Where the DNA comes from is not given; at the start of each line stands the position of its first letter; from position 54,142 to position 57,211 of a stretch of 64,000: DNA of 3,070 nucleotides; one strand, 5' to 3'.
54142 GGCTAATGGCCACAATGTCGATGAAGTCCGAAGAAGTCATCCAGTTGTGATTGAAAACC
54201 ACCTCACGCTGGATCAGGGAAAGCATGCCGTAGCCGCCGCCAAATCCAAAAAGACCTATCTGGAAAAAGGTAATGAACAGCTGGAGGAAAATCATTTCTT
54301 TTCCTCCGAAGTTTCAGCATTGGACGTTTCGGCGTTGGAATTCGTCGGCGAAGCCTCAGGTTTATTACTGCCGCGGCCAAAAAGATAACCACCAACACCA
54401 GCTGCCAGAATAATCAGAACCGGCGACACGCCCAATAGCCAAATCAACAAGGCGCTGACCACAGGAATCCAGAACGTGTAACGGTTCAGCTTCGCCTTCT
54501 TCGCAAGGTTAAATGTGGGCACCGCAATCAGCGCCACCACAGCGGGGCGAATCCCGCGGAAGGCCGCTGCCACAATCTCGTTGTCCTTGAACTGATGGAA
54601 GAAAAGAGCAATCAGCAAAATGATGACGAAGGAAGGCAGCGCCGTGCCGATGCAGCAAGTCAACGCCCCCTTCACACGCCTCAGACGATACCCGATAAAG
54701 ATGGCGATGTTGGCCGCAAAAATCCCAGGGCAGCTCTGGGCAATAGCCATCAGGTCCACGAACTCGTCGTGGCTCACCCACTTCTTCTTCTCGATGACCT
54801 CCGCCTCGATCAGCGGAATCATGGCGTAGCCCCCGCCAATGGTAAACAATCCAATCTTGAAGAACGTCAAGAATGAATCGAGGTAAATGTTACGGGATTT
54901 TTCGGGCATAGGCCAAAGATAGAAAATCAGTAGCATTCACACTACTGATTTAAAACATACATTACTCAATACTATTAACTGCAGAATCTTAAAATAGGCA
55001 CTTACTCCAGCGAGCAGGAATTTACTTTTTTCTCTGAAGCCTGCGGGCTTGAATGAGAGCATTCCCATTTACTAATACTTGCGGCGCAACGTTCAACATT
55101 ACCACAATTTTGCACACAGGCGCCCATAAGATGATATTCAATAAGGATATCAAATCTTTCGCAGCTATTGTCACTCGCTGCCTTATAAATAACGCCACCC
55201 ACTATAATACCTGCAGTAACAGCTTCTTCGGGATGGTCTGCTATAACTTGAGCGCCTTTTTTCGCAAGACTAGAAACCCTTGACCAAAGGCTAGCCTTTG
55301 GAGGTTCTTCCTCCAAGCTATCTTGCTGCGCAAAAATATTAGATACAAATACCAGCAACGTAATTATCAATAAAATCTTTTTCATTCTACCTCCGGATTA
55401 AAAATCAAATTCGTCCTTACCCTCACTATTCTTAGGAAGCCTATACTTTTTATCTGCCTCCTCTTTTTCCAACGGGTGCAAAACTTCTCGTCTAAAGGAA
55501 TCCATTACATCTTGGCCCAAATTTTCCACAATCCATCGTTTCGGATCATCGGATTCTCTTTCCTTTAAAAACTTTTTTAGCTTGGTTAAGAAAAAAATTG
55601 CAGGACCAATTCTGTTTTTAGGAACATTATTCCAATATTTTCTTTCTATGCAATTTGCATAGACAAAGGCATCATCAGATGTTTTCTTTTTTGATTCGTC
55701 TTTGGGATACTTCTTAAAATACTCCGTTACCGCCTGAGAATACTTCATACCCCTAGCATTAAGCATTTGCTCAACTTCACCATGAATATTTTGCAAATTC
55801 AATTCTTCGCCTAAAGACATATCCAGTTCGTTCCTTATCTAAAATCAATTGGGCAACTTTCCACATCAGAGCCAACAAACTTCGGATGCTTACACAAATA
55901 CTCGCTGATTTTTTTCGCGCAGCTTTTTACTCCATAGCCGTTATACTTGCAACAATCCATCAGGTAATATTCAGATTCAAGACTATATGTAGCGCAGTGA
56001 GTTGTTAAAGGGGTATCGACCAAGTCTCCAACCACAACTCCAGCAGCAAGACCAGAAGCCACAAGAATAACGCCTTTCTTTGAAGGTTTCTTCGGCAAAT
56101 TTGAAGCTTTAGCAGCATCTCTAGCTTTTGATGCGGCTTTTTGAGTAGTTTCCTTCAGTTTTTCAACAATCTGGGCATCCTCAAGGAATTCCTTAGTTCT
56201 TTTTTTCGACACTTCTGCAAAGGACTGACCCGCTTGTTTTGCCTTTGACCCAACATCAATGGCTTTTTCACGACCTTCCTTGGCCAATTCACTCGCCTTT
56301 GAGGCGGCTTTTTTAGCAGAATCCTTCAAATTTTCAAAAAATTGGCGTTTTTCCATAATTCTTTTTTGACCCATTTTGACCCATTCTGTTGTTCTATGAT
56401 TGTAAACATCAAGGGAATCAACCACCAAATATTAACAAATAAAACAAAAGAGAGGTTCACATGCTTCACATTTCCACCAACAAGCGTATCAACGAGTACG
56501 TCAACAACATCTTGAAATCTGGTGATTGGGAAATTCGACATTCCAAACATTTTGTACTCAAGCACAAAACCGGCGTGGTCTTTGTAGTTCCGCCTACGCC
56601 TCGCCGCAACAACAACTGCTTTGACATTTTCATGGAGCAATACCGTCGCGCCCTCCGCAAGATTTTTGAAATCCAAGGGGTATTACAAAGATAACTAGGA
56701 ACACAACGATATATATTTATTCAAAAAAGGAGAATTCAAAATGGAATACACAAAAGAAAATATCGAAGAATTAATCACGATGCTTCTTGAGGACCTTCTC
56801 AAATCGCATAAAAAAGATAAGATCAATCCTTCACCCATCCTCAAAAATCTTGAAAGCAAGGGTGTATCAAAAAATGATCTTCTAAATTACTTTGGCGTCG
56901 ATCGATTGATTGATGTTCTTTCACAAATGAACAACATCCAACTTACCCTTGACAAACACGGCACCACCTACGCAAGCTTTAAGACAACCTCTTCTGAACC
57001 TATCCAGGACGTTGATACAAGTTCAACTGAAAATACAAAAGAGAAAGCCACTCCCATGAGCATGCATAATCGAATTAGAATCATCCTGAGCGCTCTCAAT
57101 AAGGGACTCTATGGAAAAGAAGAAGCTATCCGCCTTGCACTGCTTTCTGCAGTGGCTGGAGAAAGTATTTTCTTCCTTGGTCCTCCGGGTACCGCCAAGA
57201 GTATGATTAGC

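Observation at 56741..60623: RavA/ViaA-type MoxR AAA+ / vWA gene pair with non-canonical extra modules in an AT-rich accessory patch: best candidate for an undescribed conflict/defence system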

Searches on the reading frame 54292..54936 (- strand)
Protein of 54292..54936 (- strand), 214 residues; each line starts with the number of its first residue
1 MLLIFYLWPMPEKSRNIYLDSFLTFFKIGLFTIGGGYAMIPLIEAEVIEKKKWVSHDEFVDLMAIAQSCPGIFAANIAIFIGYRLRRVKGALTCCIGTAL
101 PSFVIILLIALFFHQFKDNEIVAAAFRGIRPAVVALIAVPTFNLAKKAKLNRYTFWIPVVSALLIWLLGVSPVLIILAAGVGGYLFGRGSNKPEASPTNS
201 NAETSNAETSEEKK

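Call 85: find_homologous_proteins(query=window:54292-54936:-, max_evalue=1e-30)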
Query window:54292-54936:- (214 aa): 7955 proteins with E <= 1e-30 among 8000 candidates; the best 120 are listed.
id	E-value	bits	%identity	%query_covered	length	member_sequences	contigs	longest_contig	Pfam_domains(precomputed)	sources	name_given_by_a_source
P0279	1.3e-112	392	88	95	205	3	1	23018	PF02417.21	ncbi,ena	-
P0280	7.1e-107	374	83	95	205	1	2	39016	PF02417.21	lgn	-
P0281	5.1e-105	368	94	83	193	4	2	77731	PF02417.21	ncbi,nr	ncbi:MAG: chromate transporter [Fibrobacter sp.]|nr:chromate transporter [Fibrobacter sp.]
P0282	1.1e-104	366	85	92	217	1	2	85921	PF02417.21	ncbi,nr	ncbi:MAG: chromate transporter [Fibrobacter sp.]|nr:chromate transporter [Fibrobacter sp.]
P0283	2.1e-104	366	90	86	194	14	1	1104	PF02417.21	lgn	-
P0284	4.7e-104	364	91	85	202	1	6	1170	PF02417.21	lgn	-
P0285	1.4e-103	363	92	83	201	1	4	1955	PF02417.21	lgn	-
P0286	3.9e-103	361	92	83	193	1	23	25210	PF02417.21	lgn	-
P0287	4.7e-103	361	90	85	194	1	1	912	PF02417.21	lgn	-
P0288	6.6e-103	361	91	84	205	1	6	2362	PF02417.21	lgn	-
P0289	2.0e-102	359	93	82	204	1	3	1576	PF02417.21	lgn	-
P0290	2.0e-102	359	93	82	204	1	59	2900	PF02417.21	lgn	-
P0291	1.5e-101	356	88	85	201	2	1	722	PF02417.21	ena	-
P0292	2.7e-101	355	87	86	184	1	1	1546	PF02417.21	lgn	-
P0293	3.0e-101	355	87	86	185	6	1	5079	PF02417.21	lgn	-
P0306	8.2e-99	347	88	84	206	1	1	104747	PF02417.21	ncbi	-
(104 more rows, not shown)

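Call 86: find_encoding_contigs(protein=P0281, flank=10000, max_places=1)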
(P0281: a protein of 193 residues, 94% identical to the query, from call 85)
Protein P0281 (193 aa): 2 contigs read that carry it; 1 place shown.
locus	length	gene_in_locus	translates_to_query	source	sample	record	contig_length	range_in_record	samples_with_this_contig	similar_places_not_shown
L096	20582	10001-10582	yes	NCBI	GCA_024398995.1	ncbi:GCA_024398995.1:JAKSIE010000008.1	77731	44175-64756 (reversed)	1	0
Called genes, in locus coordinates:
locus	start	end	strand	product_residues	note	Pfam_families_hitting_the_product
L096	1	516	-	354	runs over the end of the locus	-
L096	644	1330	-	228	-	-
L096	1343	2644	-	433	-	-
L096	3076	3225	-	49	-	-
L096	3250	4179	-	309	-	-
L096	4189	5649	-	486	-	PF00226:DnaJ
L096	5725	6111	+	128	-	-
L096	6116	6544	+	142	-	-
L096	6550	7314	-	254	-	-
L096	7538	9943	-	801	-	-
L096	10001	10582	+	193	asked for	PF02417:Chromate_transp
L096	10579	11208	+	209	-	PF02417:Chromate_transp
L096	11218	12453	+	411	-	PF00375:SDF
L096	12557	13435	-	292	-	PF06161:DUF975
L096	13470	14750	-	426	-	PF13439:Glyco_transf_4, PF13477:Glyco_trans_4_2, PF13579:Glyco_trans_4_4, PF00534:Glycos_transf_1, PF13692:Glyco_trans_1_4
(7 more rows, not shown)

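Call 87: find_encoding_contigs(protein=P0306, flank=10000, max_places=1)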
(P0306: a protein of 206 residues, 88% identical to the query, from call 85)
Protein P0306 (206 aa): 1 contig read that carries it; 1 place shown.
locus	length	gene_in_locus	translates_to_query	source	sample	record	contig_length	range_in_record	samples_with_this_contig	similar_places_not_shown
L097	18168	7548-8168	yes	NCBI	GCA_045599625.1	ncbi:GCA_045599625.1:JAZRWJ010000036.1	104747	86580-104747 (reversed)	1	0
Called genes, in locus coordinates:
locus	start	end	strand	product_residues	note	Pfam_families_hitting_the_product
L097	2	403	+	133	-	?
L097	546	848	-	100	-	-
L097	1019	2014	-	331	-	-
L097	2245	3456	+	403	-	PF00149:Metallophos, PF12850:Metallophos_2 (weak), PF12320:SbcD_C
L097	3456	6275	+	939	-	PF13476:AAA_23, PF13555:AAA_29 (weak), PF13558:SbcC_Walker_B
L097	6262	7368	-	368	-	-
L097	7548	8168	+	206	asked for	PF02417:Chromate_transp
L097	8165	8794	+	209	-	PF02417:Chromate_transp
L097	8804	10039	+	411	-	PF00375:SDF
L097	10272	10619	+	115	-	-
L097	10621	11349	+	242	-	-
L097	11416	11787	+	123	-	-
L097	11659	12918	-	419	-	PF13439:Glyco_transf_4, PF13477:Glyco_trans_4_2, PF13579:Glyco_trans_4_4, PF20706:GT4-conflict (weak), PF00534:Glycos_transf_1, PF13692:Glyco_trans_1_4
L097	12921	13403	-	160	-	-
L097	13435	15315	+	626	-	PF16314:DUF4954, PF24894:Hexapep_GlmU (faint), PF25087:GMPPB_C (faint), PF25084:LbH_EIF2B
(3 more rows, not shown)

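Call 88: find_encoding_contigs(protein=P0282, flank=10000, max_places=1)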
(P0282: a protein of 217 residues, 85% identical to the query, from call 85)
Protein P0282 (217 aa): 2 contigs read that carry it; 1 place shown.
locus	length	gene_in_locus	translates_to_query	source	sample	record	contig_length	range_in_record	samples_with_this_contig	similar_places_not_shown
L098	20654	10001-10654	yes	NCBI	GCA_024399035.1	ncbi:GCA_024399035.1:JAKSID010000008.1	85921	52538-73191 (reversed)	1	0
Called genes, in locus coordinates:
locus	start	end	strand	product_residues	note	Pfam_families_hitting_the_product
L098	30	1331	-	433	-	-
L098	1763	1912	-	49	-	-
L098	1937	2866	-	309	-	-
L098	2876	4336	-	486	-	PF00226:DnaJ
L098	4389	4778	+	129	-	-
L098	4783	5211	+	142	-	-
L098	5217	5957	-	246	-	-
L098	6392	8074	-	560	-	-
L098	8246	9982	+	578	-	PF20586:DUF6788 (weak), PF13173:AAA_14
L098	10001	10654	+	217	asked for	PF02417:Chromate_transp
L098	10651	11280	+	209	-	PF02417:Chromate_transp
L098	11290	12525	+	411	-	PF00375:SDF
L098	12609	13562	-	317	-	PF12784:PDDEXK_2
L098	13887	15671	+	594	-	-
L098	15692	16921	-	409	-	PF13579:Glyco_trans_4_4, PF13439:Glyco_transf_4, PF13477:Glyco_trans_4_2, PF00534:Glycos_transf_1, PF20706:GT4-conflict (weak), PF13692:Glyco_trans_1_4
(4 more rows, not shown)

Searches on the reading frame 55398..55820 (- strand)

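Call 3: search_protein_families(library=pfam, proteins=[window:55398-55820:-], max_evalue=0.01)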
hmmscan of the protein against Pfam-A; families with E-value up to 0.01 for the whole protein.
window:55398-55820:- (140 aa): 1 family
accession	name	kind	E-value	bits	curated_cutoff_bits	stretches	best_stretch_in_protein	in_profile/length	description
PF25421.1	DUF7891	-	0.0077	16.8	27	0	2-65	5-65/90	Domain of unknown function (DUF7891)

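Call 4: search_protein_families(library=padloc, proteins=[window:55398-55820:-], max_evalue=0.01)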
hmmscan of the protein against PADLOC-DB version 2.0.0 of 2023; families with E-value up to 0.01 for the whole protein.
window:55398-55820:- (140 aa): 0 families

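Call 6: search_protein_families(library=ncbifam, proteins=[window:55398-55820:-], max_evalue=0.01)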
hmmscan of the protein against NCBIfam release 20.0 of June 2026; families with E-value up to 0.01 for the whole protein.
window:55398-55820:- (140 aa): 0 families

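Call 76: search_protein_families(library=phrogs, proteins=[window:55398-55820:-], max_evalue=0.001)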
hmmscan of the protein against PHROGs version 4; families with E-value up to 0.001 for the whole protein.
window:55398-55820:- (140 aa): 0 families

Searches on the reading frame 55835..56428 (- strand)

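Call 3: search_protein_families(library=pfam, proteins=[window:55835-56428:-], max_evalue=0.01)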
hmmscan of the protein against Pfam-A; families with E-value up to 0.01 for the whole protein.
window:55835-56428:- (197 aa): 0 families

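Call 4: search_protein_families(library=padloc, proteins=[window:55835-56428:-], max_evalue=0.01)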
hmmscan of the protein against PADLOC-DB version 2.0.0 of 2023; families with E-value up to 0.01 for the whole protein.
window:55835-56428:- (197 aa): 0 families

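Call 6: search_protein_families(library=ncbifam, proteins=[window:55835-56428:-], max_evalue=0.01)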
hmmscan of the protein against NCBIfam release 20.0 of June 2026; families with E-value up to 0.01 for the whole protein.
window:55835-56428:- (197 aa): 2 families
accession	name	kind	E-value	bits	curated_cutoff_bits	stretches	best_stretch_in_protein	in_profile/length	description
TIGR04319.1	SerAla_Lrha_rpt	domain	0.00017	21.8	120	1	33-109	91-165/175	Ser-Ala-175 repeat protein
NF047840.1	lipo_Ag473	exception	0.00088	20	100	1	26-107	53-136/136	Ag473 family lipoprotein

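Call 76: search_protein_families(library=phrogs, proteins=[window:55835-56428:-], max_evalue=0.001)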
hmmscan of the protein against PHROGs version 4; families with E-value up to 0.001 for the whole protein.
window:55835-56428:- (197 aa): 0 families

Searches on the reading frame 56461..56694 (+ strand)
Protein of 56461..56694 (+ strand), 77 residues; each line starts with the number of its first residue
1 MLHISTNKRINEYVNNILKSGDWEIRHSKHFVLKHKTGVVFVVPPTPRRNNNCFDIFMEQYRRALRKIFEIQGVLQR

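Call 3: search_protein_families(library=pfam, proteins=[window:56461-56694:+], max_evalue=0.01)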
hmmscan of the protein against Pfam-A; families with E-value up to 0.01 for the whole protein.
window:56461-56694:+ (77 aa): 0 families

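Call 4: search_protein_families(library=padloc, proteins=[window:56461-56694:+], max_evalue=0.01)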
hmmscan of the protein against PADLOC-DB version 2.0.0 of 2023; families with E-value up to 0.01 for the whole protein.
window:56461-56694:+ (77 aa): 1 family
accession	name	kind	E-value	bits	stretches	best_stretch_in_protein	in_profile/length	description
PDLC02910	HicA-like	-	6e-08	30.5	1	5-48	4-46/61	-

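Call 6: search_protein_families(library=ncbifam, proteins=[window:56461-56694:+], max_evalue=0.01)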
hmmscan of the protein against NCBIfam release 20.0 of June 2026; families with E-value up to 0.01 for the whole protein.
window:56461-56694:+ (77 aa): 0 families

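Call 75: list_cluster_members(proteins=[P0001, window:56461-56691:+, window:60937-62547:+])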
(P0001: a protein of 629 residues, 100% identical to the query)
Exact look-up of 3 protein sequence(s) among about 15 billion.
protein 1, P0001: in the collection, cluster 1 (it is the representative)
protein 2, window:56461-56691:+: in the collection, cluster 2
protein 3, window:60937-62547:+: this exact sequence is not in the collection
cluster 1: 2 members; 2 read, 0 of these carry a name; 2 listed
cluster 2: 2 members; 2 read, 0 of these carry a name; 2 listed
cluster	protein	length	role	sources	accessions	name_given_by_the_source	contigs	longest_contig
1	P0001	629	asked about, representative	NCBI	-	-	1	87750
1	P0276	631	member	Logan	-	-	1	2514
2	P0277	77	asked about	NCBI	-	-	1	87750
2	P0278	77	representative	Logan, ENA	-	-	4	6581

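Call 76: search_protein_families(library=phrogs, proteins=[window:56461-56694:+], max_evalue=0.001)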
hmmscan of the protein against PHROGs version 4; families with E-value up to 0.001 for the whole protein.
window:56461-56694:+ (77 aa): 1 family
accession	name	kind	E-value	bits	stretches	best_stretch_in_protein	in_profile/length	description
phrog_3655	-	unknown function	0.00098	20.1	0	1-47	1-51/73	-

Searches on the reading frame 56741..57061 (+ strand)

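Call 29: search_protein_families(library=pfam, proteins=[window:56741-57061:+], max_evalue=10)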
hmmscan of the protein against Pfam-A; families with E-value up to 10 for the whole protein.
seq(107 aa): 3 families
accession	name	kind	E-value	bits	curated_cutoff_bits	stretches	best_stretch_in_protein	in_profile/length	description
PF17959.7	EF-hand_14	-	0.0023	18.7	23.7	1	15-70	4-52/90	EF-hand domain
PF18043.6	T4_Rnl2_C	-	0.03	15.1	27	1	45-70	12-35/82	T4 RNA ligase 2 C-terminal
PF14069.11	SpoVIF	-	0.052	13.7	27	1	23-72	5-52/72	Stage VI sporulation protein F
